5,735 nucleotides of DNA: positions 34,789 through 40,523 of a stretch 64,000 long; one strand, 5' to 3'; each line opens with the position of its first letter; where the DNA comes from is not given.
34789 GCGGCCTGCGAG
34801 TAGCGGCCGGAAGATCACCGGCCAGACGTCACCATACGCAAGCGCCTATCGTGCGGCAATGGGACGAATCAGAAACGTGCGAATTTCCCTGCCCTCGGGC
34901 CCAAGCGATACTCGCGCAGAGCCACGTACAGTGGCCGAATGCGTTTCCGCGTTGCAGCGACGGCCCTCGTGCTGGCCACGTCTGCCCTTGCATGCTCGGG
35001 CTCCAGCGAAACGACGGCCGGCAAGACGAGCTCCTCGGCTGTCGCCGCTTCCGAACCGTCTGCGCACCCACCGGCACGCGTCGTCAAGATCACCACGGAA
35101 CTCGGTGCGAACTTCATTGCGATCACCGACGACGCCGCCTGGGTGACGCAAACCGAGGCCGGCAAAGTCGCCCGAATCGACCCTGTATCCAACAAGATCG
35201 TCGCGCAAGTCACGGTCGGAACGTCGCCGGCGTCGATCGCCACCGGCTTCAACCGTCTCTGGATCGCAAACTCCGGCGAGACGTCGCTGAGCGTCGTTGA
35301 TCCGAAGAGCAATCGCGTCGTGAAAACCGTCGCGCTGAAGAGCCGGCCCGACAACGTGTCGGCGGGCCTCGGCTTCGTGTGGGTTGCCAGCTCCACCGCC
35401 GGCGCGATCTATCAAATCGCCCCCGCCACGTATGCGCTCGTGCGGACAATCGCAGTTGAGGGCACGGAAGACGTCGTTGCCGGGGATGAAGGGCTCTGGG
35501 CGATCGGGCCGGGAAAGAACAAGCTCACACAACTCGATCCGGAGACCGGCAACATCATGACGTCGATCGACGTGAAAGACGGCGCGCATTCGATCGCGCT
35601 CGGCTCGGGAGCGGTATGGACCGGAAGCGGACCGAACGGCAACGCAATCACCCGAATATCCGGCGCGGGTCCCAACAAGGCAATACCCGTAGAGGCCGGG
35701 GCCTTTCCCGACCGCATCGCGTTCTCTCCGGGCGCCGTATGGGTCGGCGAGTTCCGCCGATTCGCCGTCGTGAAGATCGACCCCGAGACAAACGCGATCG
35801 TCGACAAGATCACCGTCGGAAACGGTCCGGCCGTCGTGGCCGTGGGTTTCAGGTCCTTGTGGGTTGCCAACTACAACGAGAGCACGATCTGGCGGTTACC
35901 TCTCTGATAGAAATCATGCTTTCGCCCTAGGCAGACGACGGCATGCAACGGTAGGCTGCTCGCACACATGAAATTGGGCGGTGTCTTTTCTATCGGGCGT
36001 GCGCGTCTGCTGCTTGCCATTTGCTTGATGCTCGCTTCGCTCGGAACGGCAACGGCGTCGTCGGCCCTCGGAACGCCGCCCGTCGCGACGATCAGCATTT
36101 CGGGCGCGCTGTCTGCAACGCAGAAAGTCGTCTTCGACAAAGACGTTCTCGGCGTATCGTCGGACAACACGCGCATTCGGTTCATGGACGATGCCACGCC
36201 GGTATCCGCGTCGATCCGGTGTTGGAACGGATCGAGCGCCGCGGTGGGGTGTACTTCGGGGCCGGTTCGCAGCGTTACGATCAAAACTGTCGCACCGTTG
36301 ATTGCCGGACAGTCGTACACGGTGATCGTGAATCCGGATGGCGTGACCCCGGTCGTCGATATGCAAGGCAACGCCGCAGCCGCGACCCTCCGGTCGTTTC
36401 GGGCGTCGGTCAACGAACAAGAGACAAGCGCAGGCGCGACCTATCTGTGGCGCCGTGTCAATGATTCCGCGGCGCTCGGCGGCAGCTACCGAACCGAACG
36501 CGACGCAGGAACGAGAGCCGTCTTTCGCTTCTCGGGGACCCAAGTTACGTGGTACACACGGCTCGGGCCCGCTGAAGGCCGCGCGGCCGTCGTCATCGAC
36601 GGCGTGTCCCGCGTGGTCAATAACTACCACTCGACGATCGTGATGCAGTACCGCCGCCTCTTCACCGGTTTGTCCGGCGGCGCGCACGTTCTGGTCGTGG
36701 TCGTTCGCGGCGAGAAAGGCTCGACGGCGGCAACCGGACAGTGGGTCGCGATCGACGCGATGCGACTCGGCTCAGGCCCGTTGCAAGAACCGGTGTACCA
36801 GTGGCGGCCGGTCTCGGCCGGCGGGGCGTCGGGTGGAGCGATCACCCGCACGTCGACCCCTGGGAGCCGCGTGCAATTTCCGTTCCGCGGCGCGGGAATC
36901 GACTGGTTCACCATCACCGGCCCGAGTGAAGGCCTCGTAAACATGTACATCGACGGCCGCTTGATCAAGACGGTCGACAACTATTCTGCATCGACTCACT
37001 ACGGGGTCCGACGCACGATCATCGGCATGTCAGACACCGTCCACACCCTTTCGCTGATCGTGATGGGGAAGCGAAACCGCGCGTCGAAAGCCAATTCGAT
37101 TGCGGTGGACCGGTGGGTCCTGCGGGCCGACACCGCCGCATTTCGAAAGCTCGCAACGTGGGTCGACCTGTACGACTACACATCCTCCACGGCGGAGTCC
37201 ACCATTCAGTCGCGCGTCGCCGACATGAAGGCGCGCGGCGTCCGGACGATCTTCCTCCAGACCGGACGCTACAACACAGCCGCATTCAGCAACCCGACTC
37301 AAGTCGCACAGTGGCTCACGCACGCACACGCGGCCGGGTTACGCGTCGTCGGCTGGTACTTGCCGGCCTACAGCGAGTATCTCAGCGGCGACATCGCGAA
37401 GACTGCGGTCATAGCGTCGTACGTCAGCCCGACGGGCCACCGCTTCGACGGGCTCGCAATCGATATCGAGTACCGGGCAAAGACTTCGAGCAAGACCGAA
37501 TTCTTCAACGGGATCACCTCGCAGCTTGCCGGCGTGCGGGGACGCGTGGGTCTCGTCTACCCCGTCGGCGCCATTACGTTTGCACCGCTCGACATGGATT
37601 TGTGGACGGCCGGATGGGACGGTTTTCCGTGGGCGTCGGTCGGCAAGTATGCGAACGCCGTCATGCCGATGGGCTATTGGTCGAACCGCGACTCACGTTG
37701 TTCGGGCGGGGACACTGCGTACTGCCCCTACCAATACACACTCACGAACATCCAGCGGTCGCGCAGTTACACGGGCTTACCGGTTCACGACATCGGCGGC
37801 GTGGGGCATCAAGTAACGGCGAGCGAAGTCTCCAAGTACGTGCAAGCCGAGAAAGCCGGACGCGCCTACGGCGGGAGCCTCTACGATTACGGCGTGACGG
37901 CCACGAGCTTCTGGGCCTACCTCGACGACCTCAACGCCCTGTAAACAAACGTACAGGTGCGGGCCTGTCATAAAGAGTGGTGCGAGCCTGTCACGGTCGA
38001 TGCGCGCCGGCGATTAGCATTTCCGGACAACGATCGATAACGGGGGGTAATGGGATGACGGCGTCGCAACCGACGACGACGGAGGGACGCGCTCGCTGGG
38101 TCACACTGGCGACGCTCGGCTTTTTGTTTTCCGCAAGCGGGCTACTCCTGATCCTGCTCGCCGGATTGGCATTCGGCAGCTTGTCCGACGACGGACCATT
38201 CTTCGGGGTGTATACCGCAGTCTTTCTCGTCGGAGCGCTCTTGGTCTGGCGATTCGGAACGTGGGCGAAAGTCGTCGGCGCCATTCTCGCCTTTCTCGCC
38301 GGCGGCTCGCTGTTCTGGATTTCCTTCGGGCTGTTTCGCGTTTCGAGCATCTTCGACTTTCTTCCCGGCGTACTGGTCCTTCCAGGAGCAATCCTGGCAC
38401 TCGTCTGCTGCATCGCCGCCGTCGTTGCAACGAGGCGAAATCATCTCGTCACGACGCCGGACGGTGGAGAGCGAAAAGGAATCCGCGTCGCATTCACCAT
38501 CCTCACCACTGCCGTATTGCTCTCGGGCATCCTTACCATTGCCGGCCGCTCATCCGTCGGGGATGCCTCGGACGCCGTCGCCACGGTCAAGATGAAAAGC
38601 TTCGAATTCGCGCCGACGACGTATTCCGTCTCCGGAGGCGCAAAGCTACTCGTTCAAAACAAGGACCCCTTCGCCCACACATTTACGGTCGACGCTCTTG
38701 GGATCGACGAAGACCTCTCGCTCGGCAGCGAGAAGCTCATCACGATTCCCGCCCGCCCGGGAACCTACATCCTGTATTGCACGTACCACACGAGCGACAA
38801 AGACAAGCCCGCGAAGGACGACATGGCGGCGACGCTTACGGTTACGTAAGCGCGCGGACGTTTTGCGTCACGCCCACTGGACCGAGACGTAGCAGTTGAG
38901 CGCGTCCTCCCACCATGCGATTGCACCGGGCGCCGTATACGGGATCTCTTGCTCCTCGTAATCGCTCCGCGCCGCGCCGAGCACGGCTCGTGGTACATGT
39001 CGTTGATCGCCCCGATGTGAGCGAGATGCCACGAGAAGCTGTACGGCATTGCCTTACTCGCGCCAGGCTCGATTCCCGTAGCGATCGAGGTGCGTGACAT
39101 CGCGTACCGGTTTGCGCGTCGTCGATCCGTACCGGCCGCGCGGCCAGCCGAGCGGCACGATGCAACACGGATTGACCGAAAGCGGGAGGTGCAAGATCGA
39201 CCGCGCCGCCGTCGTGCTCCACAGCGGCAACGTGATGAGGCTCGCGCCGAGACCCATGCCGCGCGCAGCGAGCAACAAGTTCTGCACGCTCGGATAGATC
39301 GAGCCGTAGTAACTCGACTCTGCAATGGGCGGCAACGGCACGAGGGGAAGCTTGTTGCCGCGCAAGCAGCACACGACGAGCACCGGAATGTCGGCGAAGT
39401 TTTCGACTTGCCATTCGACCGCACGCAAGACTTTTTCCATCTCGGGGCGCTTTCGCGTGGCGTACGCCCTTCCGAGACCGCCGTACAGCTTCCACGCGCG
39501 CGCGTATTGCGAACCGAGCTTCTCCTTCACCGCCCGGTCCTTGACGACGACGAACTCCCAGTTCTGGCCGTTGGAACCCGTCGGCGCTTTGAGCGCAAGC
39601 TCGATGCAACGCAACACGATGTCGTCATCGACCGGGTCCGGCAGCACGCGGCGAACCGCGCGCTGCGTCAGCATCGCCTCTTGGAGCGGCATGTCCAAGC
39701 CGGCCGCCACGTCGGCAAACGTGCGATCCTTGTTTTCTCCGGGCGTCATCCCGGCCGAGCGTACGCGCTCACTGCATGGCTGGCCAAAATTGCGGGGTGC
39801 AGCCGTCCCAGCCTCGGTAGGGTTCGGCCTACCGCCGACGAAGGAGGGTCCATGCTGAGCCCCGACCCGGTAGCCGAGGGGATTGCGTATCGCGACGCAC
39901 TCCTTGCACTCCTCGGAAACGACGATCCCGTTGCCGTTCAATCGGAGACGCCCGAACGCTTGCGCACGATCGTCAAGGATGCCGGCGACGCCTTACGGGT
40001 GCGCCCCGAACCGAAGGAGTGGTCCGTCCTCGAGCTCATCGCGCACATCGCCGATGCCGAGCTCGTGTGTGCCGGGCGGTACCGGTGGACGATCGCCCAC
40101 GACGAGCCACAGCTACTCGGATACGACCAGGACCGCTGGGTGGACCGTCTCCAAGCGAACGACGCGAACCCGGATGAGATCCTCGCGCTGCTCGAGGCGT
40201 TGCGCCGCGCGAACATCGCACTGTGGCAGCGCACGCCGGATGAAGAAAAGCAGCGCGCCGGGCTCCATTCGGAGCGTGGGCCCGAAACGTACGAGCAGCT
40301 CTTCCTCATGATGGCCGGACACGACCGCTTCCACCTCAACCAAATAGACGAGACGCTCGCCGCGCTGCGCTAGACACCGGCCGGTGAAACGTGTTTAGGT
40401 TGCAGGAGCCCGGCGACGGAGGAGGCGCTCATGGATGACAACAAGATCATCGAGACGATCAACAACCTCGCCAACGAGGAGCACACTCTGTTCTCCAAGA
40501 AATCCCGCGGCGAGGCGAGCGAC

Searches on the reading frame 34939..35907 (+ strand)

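Call 67: search_protein_families(library=pfam, proteins=[window:34939-35907:+], max_evalue=0.00001)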
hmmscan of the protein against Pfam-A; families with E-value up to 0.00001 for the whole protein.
window:34939-35907:+ (322 aa): 3 families
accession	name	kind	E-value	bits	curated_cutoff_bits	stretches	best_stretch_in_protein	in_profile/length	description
PF24684.1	Vgb_lyase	-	4e-08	32.8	50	0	137-319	15-206/290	Virginiamycin B lyase family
PF16819.11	DUF5074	-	5.6e-08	32.7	27.2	0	56-173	100-223/353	Domain of unknown function (DUF5074)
PF21959.2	DUF6923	-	2.2e-07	31.3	27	0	149-235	102-187/234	Repeat of unknown function (DUF6923)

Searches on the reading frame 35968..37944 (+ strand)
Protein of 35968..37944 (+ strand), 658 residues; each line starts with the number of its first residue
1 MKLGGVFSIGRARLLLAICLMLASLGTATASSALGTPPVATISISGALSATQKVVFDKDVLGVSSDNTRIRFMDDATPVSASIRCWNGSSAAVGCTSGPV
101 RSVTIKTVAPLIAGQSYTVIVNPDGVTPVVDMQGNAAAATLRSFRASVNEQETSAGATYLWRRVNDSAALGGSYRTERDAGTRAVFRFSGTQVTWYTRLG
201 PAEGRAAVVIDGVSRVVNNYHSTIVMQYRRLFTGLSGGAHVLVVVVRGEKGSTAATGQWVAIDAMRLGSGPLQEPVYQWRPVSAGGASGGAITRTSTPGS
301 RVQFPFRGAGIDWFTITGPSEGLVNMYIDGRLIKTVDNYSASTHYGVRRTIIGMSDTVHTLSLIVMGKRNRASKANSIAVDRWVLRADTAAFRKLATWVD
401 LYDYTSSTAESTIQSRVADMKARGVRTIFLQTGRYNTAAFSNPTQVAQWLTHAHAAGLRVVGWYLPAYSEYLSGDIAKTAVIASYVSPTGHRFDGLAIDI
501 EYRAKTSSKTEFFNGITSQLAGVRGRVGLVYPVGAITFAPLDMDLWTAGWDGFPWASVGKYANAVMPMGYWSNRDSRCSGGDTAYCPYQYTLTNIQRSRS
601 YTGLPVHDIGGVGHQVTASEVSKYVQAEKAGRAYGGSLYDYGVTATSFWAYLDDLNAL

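Call 67: search_protein_families(library=pfam, proteins=[window:35968-37944:+], max_evalue=0.00001)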
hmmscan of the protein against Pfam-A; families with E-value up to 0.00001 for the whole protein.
window:35968-37944:+ (658 aa): 1 family
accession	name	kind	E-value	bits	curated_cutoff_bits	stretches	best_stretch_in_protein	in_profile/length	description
PF17996.7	CE2_N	-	2e-07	31.5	27.9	0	180-252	18-88/108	Carbohydrate esterase 2 N-terminal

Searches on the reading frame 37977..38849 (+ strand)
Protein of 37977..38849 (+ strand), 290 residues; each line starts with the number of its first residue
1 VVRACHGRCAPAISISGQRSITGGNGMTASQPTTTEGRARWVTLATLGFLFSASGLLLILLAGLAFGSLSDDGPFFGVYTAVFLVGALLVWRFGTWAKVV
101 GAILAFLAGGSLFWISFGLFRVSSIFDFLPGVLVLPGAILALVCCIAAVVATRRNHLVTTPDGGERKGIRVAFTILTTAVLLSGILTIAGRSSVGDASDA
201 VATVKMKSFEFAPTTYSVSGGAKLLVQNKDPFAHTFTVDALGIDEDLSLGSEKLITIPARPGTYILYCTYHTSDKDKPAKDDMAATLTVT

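Call 67: search_protein_families(library=pfam, proteins=[window:37977-38849:+], max_evalue=0.00001)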
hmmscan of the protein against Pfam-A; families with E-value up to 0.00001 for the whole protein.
window:37977-38849:+ (290 aa): 1 family
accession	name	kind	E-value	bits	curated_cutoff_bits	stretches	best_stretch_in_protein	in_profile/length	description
PF13473.12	Cupredoxin_1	-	2e-12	47.5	27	1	184-273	7-97/104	Cupredoxin-like domain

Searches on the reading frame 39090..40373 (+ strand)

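Call 67: search_protein_families(library=pfam, proteins=[window:39090-40373:+], max_evalue=0.00001)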
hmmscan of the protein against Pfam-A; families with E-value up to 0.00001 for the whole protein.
window:39090-40373:+ (427 aa): 1 family
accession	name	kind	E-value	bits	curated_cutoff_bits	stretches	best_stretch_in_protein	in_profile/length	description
PF12867.12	DinB_2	-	5.7e-17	62.8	24.8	1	286-419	4-128/128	DinB superfamily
